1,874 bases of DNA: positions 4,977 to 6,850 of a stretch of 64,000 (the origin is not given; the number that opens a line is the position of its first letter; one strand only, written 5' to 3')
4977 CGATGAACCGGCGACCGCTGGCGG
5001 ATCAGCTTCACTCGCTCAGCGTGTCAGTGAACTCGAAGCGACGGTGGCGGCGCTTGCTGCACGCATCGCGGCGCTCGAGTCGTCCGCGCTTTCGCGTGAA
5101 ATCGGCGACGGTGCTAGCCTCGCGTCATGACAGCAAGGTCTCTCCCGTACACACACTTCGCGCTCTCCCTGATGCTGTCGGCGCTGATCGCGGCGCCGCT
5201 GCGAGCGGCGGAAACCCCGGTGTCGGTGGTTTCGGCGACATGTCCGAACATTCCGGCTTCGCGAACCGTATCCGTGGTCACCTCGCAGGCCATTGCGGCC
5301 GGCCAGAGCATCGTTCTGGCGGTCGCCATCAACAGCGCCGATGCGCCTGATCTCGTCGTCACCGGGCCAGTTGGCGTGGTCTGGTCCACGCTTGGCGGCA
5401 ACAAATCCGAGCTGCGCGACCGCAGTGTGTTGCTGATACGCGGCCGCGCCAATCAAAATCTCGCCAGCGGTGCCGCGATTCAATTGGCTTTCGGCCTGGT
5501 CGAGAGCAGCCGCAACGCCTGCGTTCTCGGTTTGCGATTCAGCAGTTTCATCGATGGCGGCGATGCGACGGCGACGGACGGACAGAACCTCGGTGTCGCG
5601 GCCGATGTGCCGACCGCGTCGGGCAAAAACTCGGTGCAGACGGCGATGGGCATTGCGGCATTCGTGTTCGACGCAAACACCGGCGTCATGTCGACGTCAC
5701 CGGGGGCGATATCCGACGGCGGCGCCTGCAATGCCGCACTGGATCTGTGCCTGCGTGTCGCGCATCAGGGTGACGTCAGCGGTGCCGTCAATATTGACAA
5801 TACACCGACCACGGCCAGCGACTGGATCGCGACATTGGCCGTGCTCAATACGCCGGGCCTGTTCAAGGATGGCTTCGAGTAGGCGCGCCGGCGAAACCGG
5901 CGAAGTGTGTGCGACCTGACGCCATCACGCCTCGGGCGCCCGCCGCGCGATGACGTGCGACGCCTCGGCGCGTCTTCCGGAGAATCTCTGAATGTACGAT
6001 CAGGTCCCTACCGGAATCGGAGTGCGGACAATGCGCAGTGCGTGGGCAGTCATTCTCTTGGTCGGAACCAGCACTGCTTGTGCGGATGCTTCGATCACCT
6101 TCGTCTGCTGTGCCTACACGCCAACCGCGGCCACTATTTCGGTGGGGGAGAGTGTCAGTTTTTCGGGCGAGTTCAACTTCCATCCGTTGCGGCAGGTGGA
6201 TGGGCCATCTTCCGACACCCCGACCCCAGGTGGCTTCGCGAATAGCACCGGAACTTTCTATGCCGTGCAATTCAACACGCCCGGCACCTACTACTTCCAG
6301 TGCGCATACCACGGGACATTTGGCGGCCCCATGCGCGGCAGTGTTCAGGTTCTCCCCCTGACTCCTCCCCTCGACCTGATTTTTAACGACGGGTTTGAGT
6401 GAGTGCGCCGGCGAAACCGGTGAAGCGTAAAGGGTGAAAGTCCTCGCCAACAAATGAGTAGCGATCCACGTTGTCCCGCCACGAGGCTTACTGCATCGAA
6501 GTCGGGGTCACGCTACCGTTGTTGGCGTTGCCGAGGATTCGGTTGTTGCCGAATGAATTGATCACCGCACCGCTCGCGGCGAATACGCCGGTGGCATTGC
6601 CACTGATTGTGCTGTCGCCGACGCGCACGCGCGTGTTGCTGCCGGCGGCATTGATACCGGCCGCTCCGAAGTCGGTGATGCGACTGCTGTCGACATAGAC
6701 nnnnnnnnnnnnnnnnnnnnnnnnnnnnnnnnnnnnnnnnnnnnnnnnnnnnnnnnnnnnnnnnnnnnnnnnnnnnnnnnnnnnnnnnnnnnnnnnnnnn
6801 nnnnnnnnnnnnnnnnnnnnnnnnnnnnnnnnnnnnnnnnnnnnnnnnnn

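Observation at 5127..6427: Recurrent extreme C-terminal motif [LIF][LF]xDGFE on secreted proteins: two adjacent genes plus two more in the window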

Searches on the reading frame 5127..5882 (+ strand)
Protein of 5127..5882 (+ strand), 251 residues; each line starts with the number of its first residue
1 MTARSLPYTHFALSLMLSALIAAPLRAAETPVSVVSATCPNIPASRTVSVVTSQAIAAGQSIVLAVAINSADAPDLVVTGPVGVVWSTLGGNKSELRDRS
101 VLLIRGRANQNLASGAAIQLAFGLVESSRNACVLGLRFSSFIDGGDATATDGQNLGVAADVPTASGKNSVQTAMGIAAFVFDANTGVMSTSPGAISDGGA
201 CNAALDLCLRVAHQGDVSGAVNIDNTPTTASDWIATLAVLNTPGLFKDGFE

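Call 10: search_protein_families(library=pfam, proteins=[window:5127-5879:+], max_evalue=0.01)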
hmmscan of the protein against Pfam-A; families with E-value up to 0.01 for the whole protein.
window:5127-5879:+ (251 aa): 0 families

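Call 11: search_protein_families(library=ncbifam, proteins=[window:5127-5879:+], max_evalue=0.1)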
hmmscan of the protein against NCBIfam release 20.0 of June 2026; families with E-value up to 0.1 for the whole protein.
window:5127-5879:+ (251 aa): 0 families

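Call 12: find_homologous_proteins(query=window:5127-5879:+, max_evalue=0.001)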
Query window:5127-5879:+ (251 aa): 17 proteins with E <= 0.001 among 3008 candidates.
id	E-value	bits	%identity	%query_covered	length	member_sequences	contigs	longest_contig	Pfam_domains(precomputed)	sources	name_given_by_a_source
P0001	1.5e-128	445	91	96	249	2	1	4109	-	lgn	-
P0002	3.1e-88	313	63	94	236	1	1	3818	-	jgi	-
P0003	1.1e-83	298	63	94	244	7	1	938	-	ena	-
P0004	3.9e-83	296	65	90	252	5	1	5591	-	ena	-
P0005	1.4e-82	294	63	90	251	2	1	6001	-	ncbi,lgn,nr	ncbi:MAG TPA: hypothetical protein VN581_09225 [Patescibacteria group bacterium]|nr:hypothetical pro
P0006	3.6e-82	293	63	90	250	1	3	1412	-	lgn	-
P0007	1.2e-81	291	57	96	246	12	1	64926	-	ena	-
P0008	1.2e-81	291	64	90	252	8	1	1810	-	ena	-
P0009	1.1e-80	288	64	90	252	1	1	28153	-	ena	-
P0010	2.6e-79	284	63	89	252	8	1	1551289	-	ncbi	-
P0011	3.4e-78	280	56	100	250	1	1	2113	-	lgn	-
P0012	5.3e-77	276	62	89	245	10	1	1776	-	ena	-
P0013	1.9e-75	271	61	90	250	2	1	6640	-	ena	-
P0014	5.4e-75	270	59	90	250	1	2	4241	-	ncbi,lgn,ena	-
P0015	5.9e-75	270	60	89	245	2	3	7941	-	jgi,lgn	jgi:hypothetical protein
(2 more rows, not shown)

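Call 14: find_encoding_contigs(protein=P0010, flank=10000, max_places=3)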
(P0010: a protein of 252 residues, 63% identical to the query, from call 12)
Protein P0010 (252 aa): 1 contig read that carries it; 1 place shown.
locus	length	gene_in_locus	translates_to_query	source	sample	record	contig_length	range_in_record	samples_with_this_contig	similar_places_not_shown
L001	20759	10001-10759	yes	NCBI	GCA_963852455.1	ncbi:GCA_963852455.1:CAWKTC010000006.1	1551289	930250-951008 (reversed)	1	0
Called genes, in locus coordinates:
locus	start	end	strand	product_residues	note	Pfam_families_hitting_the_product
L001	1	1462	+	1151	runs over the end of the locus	PF25778:DUF7948, PF01483:P_proprotein (faint)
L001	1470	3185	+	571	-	PF16697:Yop-YscD_cpl (weak), PF00498:FHA, PF00158:Sigma54_activat, PF14532:Sigma54_activ_2, PF07728:AAA_5 (weak), PF25601:AAA_lid_14, PF02954:HTH_8 (weak)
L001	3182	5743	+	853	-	PF00069:Pkinase, PF07714:PK_Tyr_Ser-Thr, PF03109:ABC1 (weak), PF07719:TPR_2 (faint), PF13424:TPR_12, PF13374:TPR_10 (weak), PF13424:TPR_12 (weak)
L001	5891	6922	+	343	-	PF00990:GGDEF, PF01814:Hemerythrin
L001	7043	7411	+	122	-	PF03965:Penicillinase_R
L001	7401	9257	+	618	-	PF05569:Peptidase_M56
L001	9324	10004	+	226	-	PF04337:DUF480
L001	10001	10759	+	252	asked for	-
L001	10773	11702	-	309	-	PF13229:Beta_helix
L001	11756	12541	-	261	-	PF00903:Glyoxalase (weak), PF18029:Glyoxalase_6 (weak), PF22677:Ble-like_N (faint), PF18029:Glyoxalase_6 (weak)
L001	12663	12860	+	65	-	PF15919:HicB_lk_antitox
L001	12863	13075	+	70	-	PF07927:HicA_toxin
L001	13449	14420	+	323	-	-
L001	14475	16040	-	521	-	PF00291:PALP, PF00585:Thr_dehydrat_C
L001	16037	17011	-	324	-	PF01063:Aminotran_4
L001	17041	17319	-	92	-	PF13710:ACT_5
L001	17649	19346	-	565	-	PF02776:TPP_enzyme_N, PF00205:TPP_enzyme_M, PF02775:TPP_enzyme_C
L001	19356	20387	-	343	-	PF07991:KARI_N, PF01450:KARI_C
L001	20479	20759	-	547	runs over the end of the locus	PF00920:ILVD_EDD_N, PF24877:ILV_EDD_C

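Call 15: find_encoding_contigs(protein=window:5127-5882:+, flank=10000, max_places=3)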
Protein window:5127-5882:+ (251 aa): 1 contig read that carries it; 1 place shown.
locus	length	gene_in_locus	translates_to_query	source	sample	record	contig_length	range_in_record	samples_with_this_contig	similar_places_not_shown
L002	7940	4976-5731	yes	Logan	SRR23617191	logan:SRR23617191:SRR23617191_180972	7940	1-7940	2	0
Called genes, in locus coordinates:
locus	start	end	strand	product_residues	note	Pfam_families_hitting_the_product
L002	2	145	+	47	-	?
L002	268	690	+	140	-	-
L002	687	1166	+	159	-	PF13671:AAA_33 (weak)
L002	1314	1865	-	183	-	PF08212:Lipocalin_2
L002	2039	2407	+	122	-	PF03965:Penicillinase_R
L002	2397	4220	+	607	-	PF05569:Peptidase_M56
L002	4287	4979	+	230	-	PF04337:DUF480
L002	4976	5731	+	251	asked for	-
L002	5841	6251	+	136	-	-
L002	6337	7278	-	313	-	PF13229:Beta_helix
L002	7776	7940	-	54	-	?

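Call 57: predict_structure(alignment_id=A1)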
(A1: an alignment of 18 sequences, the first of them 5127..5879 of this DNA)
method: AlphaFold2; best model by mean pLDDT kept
length: 251 residues; sequences in the alignment: 18
mean_pLDDT: 80.8   pTM: 0.78
mean pLDDT of the five models: 80.8, 63.5, 52.4, 51.5, 48.9
residues with pLDDT >= 90: 121; 70-90: 78; 50-70: 18; < 50: 34
segments of 3 or more residues with pLDDT < 50: 1-28, 247-251
pLDDT, mean of each block of 10 residues (from residue 1): 40 47 47 87 93 90 93 89 90 92 92 93 90 87 54 89 86 86 88 89 90 82 90 90 51 32
secondary structure, 60 per line:
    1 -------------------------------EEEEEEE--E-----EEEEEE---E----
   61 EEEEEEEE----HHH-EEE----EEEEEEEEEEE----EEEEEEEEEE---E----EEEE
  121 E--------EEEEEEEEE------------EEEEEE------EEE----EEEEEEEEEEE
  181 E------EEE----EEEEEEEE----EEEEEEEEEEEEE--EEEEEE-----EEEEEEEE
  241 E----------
elements in order: E32-38 E47-52 E61-68 E77-79 E84-94 E99-108 E117-121 E130-138 E151-156 E163-165 E170-181 E188-190 E195-202 E207-219 E222-227 E233-241

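Call 62: fold_search(model_id=the predicted structure, library=pdb)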
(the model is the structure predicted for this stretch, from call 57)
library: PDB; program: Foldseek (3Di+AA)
matches with E <= 10: 408; with E <= 0.001: 0
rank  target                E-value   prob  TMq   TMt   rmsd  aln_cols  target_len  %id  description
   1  1opo_C                1.3e-02  0.28  0.21  0.20  18.2       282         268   10  THE STRUCTURE OF CARNATION MOTTLE VIRUS (released 2003-04-01)
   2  2vqa_C                1.5e-02  0.15  0.18  0.15  18.9       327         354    9  Protein-folding location can regulate Mn versus Cu- or Zn-binding. Crystal Structure of MncA. (released 2008-10-28)
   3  8uai_C                3.3e-02  0.12  0.17  0.12  21.7       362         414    6  Crystal structure of hetero hexameric hazelnut allergen Cor a 9 (released 2024-05-15)
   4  7lyu_B                4.1e-02  0.21  0.23  0.17  17.6       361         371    9  Reelin repeat 8 (released 2022-06-15)
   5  1jv2_A                4.4e-02  0.08  0.14  0.06  27.5       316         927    8  CRYSTAL STRUCTURE OF THE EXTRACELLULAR SEGMENT OF INTEGRIN ALPHAVBETA3 (released 2001-10-17)
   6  2vqa_A                5.8e-02  0.10  0.19  0.15  18.4       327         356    9  Protein-folding location can regulate Mn versus Cu- or Zn-binding. Crystal Structure of MncA. (released 2008-10-28)
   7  4zmh_B                7.2e-02  0.14  0.20  0.07  18.4       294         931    5  Crystal structure of a five-domain GH115 alpha-Glucuronidase from the Marine Bacterium Saccharophagus degradans 2-40T (released 2016-05-04)
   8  7oiq_AAA              7.2e-02  0.09  0.15  0.15  21.4       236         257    8  Crystal structure of AP2 Mu2 in complex with FCHO2 WxxPhi motif (C2 crystal form) (released 2022-06-01)
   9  4llf_A                7.6e-02  0.21  0.25  0.23  19.4       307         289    8  Crystal structure of Cucumber Necrosis Virus (released 2013-10-30)
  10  1opo_A                8.0e-02  0.14  0.20  0.20  17.6       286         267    9  THE STRUCTURE OF CARNATION MOTTLE VIRUS (released 2003-04-01)
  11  4met_A                8.0e-02  0.06  0.14  0.11  18.1       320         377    7  Assigning the EPR Fine Structure Parameters of the Mn(II) Centers in Bacillus subtilis Oxalate Decarboxylase by Site-D (released 2014-03-05)
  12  5wxu_A                8.5e-02  0.08  0.17  0.13  18.0       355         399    7  11S globulin from Wrightia tinctoria reveals auxin binding site (released 2018-05-23)
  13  5iku                  9.5e-02  0.15  0.20  0.21  18.7       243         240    9  Crystal structure of the Hathewaya histolytica ColG tandem collagen-binding domain s3as3b in the presence of calcium at  (released 2017-03-15)
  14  4qaw_B                1.1e-01  0.13  0.21  0.12  18.6       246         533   14  Structure of modular Xyn30D from Paenibacillus barcinonensis (released 2014-10-08)
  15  2uy8                  1.1e-01  0.06  0.14  0.11  18.2       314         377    8  R92A mutant of Bacillus subtilis Oxalate Decarboxylase OxdC (released 2007-08-21)
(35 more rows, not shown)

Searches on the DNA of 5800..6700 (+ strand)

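Call 81: search_rna_families(source=window, start=5800, end=6700, threshold=evalue, max_evalue=1, show_alignments=2)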
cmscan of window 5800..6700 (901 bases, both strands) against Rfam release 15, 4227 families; matches with E-value up to 1: 1.
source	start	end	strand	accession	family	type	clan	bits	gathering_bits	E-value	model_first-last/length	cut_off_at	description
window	6437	6603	+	RF02005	group-II-D1D4-6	Intron;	CL00102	15.9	49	0.042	1-225/225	no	Group II catalytic intron D1-D4-6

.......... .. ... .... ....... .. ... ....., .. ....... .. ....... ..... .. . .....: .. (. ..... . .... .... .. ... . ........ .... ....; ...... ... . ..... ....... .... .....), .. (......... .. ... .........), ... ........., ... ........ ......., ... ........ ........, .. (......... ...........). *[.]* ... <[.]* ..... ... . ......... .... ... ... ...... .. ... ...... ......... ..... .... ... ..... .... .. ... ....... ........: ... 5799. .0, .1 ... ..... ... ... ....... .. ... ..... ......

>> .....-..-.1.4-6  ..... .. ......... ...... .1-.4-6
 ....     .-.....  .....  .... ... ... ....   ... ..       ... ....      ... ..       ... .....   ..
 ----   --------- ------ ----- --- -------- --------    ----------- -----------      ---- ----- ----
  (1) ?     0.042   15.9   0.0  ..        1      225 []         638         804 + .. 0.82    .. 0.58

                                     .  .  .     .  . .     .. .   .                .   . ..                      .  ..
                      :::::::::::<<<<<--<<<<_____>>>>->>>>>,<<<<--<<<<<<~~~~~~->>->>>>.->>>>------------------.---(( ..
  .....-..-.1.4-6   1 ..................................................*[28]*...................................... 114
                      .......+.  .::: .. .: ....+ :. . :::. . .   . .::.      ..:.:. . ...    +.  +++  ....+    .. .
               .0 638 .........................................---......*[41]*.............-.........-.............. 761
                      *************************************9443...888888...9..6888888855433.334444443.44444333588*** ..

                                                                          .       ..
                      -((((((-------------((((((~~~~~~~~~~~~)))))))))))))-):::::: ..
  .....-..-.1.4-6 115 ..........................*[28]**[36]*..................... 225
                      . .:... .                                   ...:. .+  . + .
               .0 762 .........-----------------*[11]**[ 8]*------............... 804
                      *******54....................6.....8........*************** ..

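Call 82: search_rna_families(source=L124, start=7100, end=7700, threshold=evalue, max_evalue=1, show_alignments=2)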
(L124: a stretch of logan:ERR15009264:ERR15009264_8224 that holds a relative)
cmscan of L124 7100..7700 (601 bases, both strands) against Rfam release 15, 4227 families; matches with E-value up to 1: 0.
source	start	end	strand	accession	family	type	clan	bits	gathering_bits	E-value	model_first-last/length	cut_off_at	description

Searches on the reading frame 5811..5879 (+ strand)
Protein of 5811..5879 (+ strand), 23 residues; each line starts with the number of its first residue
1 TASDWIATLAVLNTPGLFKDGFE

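Call 36: search_protein_families(library=ncbifam, proteins=[window:5811-5879:+], max_evalue=10)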
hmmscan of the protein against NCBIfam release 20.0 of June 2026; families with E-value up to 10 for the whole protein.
seq(23 aa): 0 families
